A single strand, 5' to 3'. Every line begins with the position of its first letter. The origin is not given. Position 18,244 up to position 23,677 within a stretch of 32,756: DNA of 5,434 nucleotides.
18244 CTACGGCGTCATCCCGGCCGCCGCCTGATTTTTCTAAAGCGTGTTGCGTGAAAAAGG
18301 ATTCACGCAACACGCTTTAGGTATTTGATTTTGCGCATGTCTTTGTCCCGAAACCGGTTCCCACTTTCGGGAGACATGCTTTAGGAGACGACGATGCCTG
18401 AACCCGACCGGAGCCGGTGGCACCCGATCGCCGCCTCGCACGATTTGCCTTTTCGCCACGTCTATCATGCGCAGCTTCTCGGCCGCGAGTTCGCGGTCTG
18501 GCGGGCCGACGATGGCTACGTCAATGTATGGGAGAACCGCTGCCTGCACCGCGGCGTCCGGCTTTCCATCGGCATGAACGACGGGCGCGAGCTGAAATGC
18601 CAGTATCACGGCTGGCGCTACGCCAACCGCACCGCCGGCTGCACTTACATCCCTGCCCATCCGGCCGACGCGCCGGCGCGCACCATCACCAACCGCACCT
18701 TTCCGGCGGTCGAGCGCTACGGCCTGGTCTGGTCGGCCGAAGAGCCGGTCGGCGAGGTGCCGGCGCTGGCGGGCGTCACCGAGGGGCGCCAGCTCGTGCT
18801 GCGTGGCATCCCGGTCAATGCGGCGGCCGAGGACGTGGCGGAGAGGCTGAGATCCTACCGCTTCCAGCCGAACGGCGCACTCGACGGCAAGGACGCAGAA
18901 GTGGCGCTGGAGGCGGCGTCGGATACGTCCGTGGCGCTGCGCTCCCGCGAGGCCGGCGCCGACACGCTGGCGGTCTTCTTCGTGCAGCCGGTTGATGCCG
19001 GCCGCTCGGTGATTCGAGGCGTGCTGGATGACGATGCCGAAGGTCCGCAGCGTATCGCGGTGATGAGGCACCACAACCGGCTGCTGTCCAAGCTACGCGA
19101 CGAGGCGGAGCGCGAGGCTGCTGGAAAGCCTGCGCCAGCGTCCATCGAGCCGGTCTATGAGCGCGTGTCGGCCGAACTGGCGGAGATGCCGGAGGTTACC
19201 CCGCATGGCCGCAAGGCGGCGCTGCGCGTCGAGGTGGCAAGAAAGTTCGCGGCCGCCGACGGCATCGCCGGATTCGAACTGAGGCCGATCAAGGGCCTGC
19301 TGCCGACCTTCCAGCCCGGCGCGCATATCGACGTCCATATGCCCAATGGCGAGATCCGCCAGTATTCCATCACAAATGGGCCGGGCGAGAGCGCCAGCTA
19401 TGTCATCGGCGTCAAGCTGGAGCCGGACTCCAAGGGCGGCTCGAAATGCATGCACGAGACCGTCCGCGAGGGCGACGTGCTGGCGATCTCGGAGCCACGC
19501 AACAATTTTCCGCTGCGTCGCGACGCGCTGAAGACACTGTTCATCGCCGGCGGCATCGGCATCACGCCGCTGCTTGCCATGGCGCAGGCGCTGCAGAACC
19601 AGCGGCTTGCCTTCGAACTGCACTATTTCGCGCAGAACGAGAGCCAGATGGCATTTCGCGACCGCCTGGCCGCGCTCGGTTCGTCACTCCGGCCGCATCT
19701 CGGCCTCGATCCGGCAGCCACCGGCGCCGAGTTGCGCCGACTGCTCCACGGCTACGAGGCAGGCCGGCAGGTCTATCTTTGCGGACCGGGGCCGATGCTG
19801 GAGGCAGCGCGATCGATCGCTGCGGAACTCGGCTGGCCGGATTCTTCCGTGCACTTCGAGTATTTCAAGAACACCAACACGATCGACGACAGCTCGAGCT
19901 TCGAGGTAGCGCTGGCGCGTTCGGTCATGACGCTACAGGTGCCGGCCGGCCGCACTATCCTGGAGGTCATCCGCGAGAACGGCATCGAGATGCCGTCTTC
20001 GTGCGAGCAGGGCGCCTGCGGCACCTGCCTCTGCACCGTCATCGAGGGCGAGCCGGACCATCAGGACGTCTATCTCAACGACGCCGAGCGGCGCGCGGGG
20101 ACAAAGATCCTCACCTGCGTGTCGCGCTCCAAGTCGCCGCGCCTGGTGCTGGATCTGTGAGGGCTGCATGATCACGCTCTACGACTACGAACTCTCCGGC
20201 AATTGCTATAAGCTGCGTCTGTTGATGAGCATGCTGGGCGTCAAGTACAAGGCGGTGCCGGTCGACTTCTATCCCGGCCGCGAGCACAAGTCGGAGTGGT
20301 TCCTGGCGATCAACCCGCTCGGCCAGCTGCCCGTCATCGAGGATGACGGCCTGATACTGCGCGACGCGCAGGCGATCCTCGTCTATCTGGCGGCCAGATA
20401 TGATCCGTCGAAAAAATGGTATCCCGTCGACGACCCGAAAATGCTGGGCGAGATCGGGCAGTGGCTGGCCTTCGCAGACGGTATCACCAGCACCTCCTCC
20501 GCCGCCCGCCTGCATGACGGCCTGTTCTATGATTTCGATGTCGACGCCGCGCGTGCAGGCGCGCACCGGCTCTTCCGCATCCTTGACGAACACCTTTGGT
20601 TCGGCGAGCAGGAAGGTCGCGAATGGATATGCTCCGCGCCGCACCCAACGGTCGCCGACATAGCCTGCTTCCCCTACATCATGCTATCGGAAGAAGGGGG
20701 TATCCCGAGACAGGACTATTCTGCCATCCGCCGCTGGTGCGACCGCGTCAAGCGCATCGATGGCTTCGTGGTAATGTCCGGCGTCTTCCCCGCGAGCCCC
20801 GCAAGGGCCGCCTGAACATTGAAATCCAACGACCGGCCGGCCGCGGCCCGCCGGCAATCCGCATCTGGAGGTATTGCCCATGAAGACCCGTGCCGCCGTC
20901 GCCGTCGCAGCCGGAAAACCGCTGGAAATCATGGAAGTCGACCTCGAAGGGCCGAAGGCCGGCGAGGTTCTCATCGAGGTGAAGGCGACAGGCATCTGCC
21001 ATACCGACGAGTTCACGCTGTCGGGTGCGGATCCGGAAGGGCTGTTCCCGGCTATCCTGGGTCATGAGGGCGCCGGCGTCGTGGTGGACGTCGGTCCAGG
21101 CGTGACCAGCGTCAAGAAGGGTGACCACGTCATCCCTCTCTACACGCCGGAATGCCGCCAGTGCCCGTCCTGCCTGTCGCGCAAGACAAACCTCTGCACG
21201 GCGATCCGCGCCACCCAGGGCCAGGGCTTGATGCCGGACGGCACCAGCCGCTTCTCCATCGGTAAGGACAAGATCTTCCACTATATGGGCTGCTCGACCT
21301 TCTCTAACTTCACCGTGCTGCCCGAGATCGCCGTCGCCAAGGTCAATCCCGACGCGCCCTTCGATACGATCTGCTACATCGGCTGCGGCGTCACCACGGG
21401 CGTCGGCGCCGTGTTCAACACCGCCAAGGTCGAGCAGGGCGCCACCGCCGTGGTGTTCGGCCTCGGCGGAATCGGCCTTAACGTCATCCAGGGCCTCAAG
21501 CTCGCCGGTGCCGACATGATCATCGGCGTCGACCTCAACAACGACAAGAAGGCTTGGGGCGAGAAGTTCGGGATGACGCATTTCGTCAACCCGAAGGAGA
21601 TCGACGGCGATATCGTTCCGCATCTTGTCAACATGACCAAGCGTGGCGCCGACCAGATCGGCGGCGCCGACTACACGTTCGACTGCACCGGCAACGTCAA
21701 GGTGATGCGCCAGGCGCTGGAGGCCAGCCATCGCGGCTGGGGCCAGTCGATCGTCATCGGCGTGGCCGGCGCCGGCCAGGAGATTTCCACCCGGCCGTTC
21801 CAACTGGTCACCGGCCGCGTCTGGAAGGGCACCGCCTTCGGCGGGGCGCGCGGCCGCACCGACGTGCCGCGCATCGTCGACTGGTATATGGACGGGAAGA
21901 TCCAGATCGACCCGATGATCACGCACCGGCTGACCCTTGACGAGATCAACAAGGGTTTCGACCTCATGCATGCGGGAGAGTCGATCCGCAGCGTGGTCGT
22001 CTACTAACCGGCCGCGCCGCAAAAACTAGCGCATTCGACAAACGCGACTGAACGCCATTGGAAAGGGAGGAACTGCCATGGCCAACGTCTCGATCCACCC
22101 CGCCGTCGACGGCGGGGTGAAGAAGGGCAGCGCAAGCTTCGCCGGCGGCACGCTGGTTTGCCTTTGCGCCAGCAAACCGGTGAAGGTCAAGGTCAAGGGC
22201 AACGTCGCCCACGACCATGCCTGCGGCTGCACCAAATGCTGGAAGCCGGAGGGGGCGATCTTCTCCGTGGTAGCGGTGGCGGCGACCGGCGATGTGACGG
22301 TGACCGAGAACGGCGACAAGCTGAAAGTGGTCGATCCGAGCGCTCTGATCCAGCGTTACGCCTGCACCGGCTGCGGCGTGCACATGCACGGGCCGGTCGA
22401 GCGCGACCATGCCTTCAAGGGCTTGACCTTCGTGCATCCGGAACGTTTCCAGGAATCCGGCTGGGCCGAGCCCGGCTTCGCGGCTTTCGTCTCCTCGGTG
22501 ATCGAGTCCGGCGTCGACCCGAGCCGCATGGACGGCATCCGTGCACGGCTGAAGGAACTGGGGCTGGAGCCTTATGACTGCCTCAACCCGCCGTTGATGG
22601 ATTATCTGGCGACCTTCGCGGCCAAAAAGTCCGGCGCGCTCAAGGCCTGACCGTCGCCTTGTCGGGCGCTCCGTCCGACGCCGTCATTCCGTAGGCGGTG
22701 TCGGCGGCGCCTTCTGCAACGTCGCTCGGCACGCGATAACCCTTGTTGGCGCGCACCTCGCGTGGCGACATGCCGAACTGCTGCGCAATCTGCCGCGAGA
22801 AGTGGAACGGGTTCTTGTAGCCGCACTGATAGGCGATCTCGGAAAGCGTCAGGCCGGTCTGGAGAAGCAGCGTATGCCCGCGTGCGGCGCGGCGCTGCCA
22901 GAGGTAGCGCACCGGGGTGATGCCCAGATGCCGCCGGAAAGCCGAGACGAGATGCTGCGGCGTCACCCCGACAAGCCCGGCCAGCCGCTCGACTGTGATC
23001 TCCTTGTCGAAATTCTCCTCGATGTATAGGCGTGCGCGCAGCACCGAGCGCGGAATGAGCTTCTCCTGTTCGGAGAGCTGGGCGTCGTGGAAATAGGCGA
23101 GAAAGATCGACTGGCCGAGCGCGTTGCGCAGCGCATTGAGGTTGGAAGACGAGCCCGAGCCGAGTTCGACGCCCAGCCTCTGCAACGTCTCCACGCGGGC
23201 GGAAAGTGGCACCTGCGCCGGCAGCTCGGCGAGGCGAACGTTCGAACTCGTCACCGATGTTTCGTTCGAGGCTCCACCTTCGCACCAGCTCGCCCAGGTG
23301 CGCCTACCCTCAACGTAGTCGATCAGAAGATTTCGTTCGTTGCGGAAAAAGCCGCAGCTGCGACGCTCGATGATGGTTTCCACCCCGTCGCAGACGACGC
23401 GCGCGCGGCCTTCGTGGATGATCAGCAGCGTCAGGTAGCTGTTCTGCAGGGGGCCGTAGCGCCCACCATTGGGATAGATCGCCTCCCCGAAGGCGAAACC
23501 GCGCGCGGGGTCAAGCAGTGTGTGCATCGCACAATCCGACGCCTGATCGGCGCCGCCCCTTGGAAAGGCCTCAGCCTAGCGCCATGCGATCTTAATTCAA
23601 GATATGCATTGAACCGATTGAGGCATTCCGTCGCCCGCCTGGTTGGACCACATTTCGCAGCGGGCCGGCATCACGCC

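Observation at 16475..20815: Split Rieske oxygenase: Rieske-less catalytic subunits, a reductase carrying the Rieske cluster, and a GST-fold partner (NdmCDE-like)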

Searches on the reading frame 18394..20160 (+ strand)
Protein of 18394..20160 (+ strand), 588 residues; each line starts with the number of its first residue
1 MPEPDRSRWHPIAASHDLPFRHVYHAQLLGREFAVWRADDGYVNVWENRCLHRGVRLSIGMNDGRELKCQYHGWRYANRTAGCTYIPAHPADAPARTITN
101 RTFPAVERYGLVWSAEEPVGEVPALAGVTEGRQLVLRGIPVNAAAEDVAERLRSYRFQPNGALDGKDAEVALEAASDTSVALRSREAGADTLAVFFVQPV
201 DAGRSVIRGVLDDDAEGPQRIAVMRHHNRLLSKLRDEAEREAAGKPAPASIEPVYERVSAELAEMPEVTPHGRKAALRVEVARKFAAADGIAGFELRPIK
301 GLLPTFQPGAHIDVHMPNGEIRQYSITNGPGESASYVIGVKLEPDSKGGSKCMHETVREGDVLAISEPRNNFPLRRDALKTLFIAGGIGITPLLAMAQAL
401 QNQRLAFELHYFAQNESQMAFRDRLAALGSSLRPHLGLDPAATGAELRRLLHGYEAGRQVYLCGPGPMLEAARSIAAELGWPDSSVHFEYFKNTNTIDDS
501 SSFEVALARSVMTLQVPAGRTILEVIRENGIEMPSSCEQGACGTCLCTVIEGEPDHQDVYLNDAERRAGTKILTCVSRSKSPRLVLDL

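Call 3: search_protein_families(library=pfam, proteins=[window:18394-20160:+], max_evalue=0.01)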
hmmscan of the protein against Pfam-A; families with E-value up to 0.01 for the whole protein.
window:18394-20160:+ (588 aa): 5 families
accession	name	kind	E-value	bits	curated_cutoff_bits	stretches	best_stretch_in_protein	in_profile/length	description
PF00355.32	Rieske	-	4e-17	62.4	20.3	1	9-91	2-83/88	Rieske [2Fe-2S] domain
PF00111.32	Fer2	-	9e-16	58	21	1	512-578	8-75/77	2Fe-2S iron-sulfur cluster binding domain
PF22290.1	DmmA-like_N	-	6.6e-10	40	33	1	372-486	12-124/124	Dimethylamine monooxygenase subunit DmmA-like, N-terminal domain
PF00175.26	NAD_binding_1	-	1.9e-06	28.9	22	1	383-473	1-108/109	Oxidoreductase NAD-binding domain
PF13510.11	Fer2_4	-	0.0034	17.8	22.8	1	513-549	12-58/82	2Fe-2S iron-sulfur cluster binding domain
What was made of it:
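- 18394..20160 (+): D: NdmD-type reductase (588 aa) with four parts: Rieske domain (res 9-125, nt 18418-18768), vestigial iron-less alpha-subunit catalytic-type domain (res about 126-270, nt 18769-19203), PDR-type FMN/NAD module, and plant-type [2Fe-2S] ferredoxin (res 503-588, nt 19900-20157). Pfam (call 3).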

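Call 4: search_protein_families(library=ncbifam, proteins=[window:18394-20160:+], max_evalue=0.01)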
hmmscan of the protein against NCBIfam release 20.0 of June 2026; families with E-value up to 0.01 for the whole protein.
window:18394-20160:+ (588 aa): 26 families (the best 25 are shown)
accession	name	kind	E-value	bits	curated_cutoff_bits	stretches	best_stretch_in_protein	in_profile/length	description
NF009805.0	PRK13289.1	equivalog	3.3e-29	102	432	2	270-431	148-316/399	NO-inducible flavohemoprotein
NF040810.1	BenC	equivalog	3.2e-28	98.9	430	2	292-492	120-331/333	benzoate 1,2-dioxygenase electron transfer component BenC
TIGR02160.1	PA_CoA_Oxy5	hypoth_equivalog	3.2e-27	95.3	420.8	2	458-587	208-350/352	1,2-phenylacetyl-CoA epoxidase subunit PaaE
NF007964.0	PRK10684.1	equivalog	1.4e-26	93.2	383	1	307-579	38-326/333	NADH oxidoreductase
NF045803.1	MethMoxFADbindMmoC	equivalog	2.2e-22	79.3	500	2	305-491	139-340/343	aromatic/alkene monooxygenase hydroxylase FAD-binding subunit MmoC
NF058606.1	GlBtMonoRdsGbcB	equivalog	4.2e-22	78.5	500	2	302-496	39-252/362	glycine betaine monooxygenase reductase subunit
NF008822.0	PRK11872.1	equivalog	2.8e-19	69.3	402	2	306-496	137-340/341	anthranilate 1,2-dioxygenase electron transfer component AntC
NF052579.1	BetMthstMoxSdmAMthl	equivalog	5.3e-16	58.5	600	1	9-114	18-124/351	4beta-methylsterol monooxygenase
TIGR02008.1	fdx_plant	subfamily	3.2e-11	42.8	81.15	1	511-581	14-84/97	ferredoxin [2Fe-2S]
NF004317.0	PRK05713.1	equivalog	1e-09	38.1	338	1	513-578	10-75/312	iron-sulfur-binding ferredoxin reductase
TIGR01941.1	nqrF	equivalog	1.6e-09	37.2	295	1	513-557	43-88/405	NADH:ubiquinone reductase (Na(+)-transporting) subunit F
NF000796.0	PRK00054.1-1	equivalog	1.2e-07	31.2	224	1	356-478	69-191/254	dihydroorotate dehydrogenase electron transfer subunit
NF041393.1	Frdxn_Halo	equivalog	9.1e-07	28.8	150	1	512-581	38-108/128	ferredoxin Fer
NF041684.1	ant_diox_AndAc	equivalog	1.4e-05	23.8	750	1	9-79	47-119/418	anthranilate 1,2-dioxygenase large subunit AndAc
NF052252.1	flav_redu_LuxG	exception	4.4e-05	22.8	340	1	306-410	28-134/232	flavin mononucleotide reductase LuxG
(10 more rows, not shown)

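Call 7: search_solved_structures(query=window:18394-20160:+, max_evalue=0.001, show_alignments=1)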
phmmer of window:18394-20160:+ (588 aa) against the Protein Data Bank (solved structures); distinct sequences matched with E-value up to 0.001: 106 (the best 60 are shown).
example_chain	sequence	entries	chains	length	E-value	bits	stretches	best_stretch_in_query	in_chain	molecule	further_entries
2pia_A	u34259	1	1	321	4.4e-64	220.3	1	275-588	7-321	PHTHALATE DIOXYGENASE REDUCTASE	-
6laa_A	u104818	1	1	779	2.5e-60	207.8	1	272-588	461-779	Cytochrome P450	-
7ylr_A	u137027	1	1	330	3.2e-58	200.9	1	302-588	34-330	Ferredoxin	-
6kbh_A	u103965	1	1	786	7.6e-56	193.1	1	279-587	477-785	Cytochrome P450 monooxygenase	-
6wn3_A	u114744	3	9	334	8.3e-22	80.7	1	8-125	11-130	SxtT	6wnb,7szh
6wnc_A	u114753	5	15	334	1.2e-20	76.8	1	8-125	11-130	SxtDIOX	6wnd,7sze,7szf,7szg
6icm_D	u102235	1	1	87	7e-19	71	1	503-588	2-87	Oxidoreductase NdmD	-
7fhr_A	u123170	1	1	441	5e-15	58.3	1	8-121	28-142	Putative Phthalate 4,5-dioxygenase, subunit alpha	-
1krh_A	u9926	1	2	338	7.3e-15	57.7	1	306-491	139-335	Benzoate 1,2-Dioxygenase Reductase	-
1gvh_A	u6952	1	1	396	1.5e-14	56.7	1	285-491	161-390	FLAVOHEMOPROTEIN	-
6icp_A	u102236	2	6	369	2.7e-14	55.9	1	6-116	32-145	Methylxanthine N1-demethylase NdmA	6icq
6ick_A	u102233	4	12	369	2.7e-14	55.9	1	6-116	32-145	Methylxanthine N1-demethylase NdmA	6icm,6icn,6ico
3ozu_A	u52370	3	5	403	6.7e-14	54.6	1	250-428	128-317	Flavohemoprotein | Flavohemoglobin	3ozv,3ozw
1tvc_A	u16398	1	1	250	1.4e-13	53.5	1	305-492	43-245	METHANE MONOOXYGENASE COMPONENT C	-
1cqx_A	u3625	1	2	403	1.6e-13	53.3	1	250-428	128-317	FLAVOHEMOPROTEIN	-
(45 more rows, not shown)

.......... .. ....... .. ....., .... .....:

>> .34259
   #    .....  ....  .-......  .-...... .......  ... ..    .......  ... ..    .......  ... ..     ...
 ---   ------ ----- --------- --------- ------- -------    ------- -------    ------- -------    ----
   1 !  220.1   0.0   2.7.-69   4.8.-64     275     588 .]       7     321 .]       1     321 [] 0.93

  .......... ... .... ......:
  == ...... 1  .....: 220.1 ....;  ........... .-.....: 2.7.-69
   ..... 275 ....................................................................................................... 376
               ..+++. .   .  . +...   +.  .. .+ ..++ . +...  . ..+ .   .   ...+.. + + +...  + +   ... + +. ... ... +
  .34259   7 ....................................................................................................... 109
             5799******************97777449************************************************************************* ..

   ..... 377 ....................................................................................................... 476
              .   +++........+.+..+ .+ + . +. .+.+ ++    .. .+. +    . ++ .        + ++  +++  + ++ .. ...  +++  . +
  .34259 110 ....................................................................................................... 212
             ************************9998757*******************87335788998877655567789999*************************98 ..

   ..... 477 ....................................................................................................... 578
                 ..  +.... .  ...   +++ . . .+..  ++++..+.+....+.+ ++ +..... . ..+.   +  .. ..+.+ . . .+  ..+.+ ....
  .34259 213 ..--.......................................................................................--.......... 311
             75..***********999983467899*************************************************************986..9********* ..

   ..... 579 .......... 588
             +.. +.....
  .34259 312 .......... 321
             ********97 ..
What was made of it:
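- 18394..20160 (+): The C-terminal 314 residues match phthalate dioxygenase reductase 2pia at E 4e-64, and the N-terminus matches oxygenase-type Rieske domains of SxtT and NdmA (call 7).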

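Call 51: find_homologous_proteins(query=window:18394-20160:+, max_evalue=1e-20)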
Query window:18394-20160:+ (588 aa): 1922 proteins with E <= 1e-20 among 8000 candidates; the best 120 are listed.
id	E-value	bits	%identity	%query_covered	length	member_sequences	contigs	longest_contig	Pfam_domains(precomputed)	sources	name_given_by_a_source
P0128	0.0e+0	1343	100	100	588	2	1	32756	PF00111.33,PF00175.27,PF22290.2,PF00355.33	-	-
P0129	0.0e+0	1115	80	100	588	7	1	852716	PF00111.33,PF00175.27,PF22290.2,PF00355.33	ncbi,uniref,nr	ncbi:Ferredoxin [Mesorhizobium plurifarium]|uniref:Ferredoxin n=1 Tax=Mesorhizobium plurifarium TaxI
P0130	0.0e+0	1113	80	100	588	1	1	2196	PF00111.33,PF00175.27,PF22290.2,PF00355.33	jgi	jgi:ferredoxin-NADP reductase/nitrite reductase/ring-hydroxylating ferredoxin subunit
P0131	0.0e+0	1110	80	100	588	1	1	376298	PF00111.33,PF00175.27,PF22290.2,PF00355.33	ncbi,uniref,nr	ncbi:Ferredoxin [Mesorhizobium plurifarium]|uniref:Ferredoxin n=1 Tax=Mesorhizobium plurifarium TaxI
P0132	0.0e+0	1107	80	100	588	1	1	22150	PF00111.33,PF00175.27,PF22290.2,PF00355.33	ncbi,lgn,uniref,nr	ncbi:Rieske 2Fe-2S domain-containing protein [Mesorhizobium dulcispinae]|uniref:Rieske 2Fe-2S domain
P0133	0.0e+0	1104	80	100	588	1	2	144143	PF00111.33,PF00175.27,PF22290.2,PF00355.33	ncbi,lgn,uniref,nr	ncbi:2Fe-2S iron-sulfur cluster binding domain-containing protein [Mesorhizobium sp. B3-1-3]|uniref:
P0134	0.0e+0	1104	80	100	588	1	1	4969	PF00111.33,PF00175.27,PF22290.2,PF00355.33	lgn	-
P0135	0.0e+0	1104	80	100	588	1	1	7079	PF00111.33,PF00175.27,PF22290.2,PF00355.33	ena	-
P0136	0.0e+0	1102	80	100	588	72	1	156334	PF00111.33,PF00175.27,PF22290.2,PF00355.33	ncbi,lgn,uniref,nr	ncbi:Rieske 2Fe-2S domain-containing protein [Mesorhizobium sp. B2-4-10]|uniref:Rieske 2Fe-2S domain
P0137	0.0e+0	1101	80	100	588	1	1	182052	PF00111.33,PF00175.27,PF22290.2,PF00355.33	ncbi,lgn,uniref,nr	ncbi:Rieske 2Fe-2S domain-containing protein [Mesorhizobium sp. B3-1-6]|uniref:Rieske 2Fe-2S domain-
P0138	0.0e+0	1101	80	100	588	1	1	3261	PF00111.33,PF00175.27,PF22290.2,PF00355.33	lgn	-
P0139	0.0e+0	1099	79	100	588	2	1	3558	PF00111.33,PF00175.27,PF22290.2,PF00355.33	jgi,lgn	jgi:ferredoxin-NADP reductase/nitrite reductase/ring-hydroxylating ferredoxin subunit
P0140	0.0e+0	1097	80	100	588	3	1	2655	PF00111.33,PF00175.27,PF22290.2,PF00355.33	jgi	jgi:ferredoxin-NADP reductase/phenylpropionate dioxygenase-like ring-hydroxylating dioxygenase large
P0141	0.0e+0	1095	79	100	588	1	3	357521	PF00111.33,PF00175.27,PF22290.2,PF00355.33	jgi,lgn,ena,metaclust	metaclust:\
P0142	0.0e+0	1095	79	100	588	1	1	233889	PF00111.33,PF00175.27,PF22290.2,PF00355.33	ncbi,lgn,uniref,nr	ncbi:Rieske 2Fe-2S domain-containing protein [Mesorhizobium sp. B3-1-7]|uniref:Rieske 2Fe-2S domain-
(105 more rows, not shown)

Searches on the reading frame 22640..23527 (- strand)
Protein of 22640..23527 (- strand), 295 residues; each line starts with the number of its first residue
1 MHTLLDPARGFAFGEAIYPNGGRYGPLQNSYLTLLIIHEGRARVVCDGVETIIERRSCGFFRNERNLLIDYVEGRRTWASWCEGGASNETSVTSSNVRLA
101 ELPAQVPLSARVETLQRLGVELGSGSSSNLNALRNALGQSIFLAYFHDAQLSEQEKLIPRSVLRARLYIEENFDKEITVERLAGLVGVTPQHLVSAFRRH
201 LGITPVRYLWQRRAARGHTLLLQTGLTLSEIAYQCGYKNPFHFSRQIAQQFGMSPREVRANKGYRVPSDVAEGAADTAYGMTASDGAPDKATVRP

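Call 3: search_protein_families(library=pfam, proteins=[window:22640-23527:-], max_evalue=0.01)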
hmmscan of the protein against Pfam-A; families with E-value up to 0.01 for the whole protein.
window:22640-23527:- (295 aa): 2 families
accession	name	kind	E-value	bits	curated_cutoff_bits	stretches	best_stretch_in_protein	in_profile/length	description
PF12833.13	HTH_18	-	2.8e-21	76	33.6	1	182-260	1-79/80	Helix-turn-helix domain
PF00165.29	HTH_AraC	-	2.2e-19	69.5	26.6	2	222-259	2-41/42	Bacterial regulatory helix-turn-helix proteins, AraC family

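Call 4: search_protein_families(library=ncbifam, proteins=[window:22640-23527:-], max_evalue=0.01)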
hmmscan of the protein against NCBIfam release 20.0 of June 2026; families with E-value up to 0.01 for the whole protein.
window:22640-23527:- (295 aa): 27 families (the best 25 are shown)
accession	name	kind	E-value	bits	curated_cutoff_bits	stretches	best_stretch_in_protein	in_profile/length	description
NF007860.0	PRK10572.1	equivalog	2.5e-15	56.1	208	1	130-262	154-285/292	arabinose operon transcriptional regulator AraC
NF052371.1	TransRegGbdRPseu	equivalog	5.2e-15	55.3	480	1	169-263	234-328/365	choline metabolism transcriptional regulator GbdR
NF010028.0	PRK13503.1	equivalog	1.3e-14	54.2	288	1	167-262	178-273/278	HTH-type transcriptional activator RhaS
NF049932.1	TranspRegBtr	equivalog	1.3e-14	53.7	900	1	124-256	129-260/531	bacillibactin transport transcriptional regulator Btr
NF041686.2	ant_diox_reg_AndR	equivalog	5.8e-14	52.4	350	1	150-259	207-318/321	anthranilate 1,2-dioxygenase regulatory protein AndR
TIGR02297.1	HpaA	equivalog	5.6e-13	48.8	274.65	1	115-260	138-286/287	4-hydroxyphenylacetate catabolism regulatory protein HpaA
NF047455.1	TF_Staph_AryK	equivalog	6.4e-12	44.5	850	1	160-262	157-259/759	transcriptional regulator AryK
NF006902.0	PRK09393.1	equivalog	1.6e-09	37.4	425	1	168-261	228-321/327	transcriptional regulator FtrA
NF047788.1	TransRegPocR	equivalog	1.9e-09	37.2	500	1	162-261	191-290/296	transcriptional regulator PocR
TIGR04094.1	adjacent_YSIRK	equivalog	4.8e-09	35.6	200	1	160-257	288-381/383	YSIRK-targeted surface antigen transcriptional regulator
NF007243.0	PRK09685.1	equivalog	1.3e-07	31.3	199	1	126-261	167-301/303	transcriptional regulator FeaR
NF010025.2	PRK13500.1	equivalog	2e-07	30.9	525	1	172-260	188-276/282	HTH-type transcriptional activator RhaR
NF010026.0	PRK13501.1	equivalog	3e-07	29.9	363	1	192-260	208-276/290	HTH-type transcriptional activator RhaR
NF007693.0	PRK10371.1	equivalog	3.9e-07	29.6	253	1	167-260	205-298/309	transcriptional regulator MelR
NF052534.1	RzbtTranRegRhrA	equivalog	4.2e-07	29.5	500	1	166-260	213-309/312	rhizobactin biosynthesis transcriptional regulator RhrA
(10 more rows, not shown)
